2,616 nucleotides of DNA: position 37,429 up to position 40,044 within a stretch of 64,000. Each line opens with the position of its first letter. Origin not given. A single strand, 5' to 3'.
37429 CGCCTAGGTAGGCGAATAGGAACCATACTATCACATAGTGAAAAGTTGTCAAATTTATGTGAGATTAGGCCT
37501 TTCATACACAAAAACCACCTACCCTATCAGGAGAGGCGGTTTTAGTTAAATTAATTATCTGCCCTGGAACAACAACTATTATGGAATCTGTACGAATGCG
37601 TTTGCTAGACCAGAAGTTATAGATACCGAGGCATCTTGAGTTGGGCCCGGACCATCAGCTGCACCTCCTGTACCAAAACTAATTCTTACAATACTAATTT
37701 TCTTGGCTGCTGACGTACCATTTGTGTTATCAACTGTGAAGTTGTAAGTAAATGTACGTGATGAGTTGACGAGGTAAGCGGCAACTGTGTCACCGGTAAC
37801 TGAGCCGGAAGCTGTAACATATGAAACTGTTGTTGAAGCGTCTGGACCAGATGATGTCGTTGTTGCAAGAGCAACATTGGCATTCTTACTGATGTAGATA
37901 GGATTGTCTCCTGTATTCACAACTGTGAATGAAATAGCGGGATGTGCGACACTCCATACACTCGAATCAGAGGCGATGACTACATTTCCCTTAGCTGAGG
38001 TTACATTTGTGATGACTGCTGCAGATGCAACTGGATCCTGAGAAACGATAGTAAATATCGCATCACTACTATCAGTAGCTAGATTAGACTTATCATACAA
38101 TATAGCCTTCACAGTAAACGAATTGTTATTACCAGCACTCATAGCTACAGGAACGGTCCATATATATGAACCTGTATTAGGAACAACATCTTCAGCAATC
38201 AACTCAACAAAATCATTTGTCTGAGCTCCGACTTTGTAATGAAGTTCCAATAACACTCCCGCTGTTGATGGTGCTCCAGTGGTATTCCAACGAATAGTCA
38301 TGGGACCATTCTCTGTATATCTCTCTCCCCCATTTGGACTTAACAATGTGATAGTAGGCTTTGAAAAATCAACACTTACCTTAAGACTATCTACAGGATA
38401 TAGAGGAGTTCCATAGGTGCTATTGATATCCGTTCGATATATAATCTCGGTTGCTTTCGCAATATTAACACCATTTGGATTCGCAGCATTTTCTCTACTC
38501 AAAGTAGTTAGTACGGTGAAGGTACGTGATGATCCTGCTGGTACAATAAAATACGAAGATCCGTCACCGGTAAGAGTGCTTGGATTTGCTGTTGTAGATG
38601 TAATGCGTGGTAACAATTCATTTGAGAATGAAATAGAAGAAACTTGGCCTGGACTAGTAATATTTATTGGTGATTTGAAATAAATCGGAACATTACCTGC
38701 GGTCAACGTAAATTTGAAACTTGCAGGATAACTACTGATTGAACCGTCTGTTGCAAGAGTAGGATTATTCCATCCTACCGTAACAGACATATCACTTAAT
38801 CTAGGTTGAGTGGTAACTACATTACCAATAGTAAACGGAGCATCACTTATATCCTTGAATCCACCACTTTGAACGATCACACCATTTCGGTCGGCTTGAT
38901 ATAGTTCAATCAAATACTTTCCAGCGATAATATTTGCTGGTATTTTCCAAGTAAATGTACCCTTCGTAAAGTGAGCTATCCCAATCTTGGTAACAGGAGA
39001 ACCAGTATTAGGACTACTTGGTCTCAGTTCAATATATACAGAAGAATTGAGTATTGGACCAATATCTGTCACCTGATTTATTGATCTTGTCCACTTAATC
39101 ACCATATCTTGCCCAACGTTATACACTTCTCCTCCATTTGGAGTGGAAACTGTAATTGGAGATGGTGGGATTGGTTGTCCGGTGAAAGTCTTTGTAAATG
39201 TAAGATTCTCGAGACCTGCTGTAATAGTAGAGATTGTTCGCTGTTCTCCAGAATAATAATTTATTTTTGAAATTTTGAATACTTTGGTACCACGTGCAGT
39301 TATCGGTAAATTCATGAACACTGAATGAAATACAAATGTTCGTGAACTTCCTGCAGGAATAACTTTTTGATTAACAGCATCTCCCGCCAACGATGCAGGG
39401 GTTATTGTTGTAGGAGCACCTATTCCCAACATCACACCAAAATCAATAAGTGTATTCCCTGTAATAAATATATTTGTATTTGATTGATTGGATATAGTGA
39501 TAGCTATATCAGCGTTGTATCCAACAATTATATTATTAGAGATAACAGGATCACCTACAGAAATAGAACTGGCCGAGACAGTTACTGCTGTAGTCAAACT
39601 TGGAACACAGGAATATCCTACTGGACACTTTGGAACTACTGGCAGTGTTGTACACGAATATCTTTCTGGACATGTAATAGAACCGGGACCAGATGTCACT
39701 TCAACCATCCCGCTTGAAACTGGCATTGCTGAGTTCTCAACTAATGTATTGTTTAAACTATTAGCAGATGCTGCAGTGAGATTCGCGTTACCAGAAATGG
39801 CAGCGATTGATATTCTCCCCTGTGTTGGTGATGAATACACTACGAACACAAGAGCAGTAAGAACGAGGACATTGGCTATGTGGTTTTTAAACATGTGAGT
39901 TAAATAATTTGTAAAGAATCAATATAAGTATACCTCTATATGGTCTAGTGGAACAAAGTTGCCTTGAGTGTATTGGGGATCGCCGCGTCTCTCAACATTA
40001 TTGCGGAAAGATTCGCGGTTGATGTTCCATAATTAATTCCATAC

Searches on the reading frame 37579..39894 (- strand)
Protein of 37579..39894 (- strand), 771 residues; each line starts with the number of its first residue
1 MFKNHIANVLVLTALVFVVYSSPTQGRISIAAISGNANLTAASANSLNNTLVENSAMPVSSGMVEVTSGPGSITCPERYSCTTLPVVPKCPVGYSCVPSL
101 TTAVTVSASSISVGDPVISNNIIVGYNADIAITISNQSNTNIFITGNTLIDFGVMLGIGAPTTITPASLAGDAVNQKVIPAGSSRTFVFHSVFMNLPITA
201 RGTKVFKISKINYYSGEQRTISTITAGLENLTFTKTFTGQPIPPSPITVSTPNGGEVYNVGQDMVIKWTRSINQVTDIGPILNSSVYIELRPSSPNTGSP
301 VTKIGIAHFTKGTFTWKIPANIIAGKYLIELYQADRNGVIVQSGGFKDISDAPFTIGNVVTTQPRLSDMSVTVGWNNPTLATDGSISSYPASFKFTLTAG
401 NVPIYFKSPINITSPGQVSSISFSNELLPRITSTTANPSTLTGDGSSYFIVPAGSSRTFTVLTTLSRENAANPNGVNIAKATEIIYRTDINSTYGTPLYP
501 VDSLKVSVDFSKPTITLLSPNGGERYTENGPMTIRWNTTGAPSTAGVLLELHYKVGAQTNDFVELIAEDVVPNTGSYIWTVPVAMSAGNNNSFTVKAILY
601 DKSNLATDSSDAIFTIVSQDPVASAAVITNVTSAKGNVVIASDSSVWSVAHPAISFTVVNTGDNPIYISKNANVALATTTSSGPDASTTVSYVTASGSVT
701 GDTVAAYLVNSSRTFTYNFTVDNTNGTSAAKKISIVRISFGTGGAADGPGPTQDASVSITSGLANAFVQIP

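Call 64: search_protein_families(library=pfam, proteins=[window:37579-39894:-], max_evalue=0.00001)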
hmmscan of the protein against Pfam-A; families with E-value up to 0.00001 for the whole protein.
window:37579-39894:- (771 aa): 1 family
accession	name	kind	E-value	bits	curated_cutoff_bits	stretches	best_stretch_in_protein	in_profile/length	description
PF10342.15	Kre9_KNH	-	1.3e-11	45.5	24.6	1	251-347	1-93/94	Kre9/KNH-like N-terminal Ig-like domain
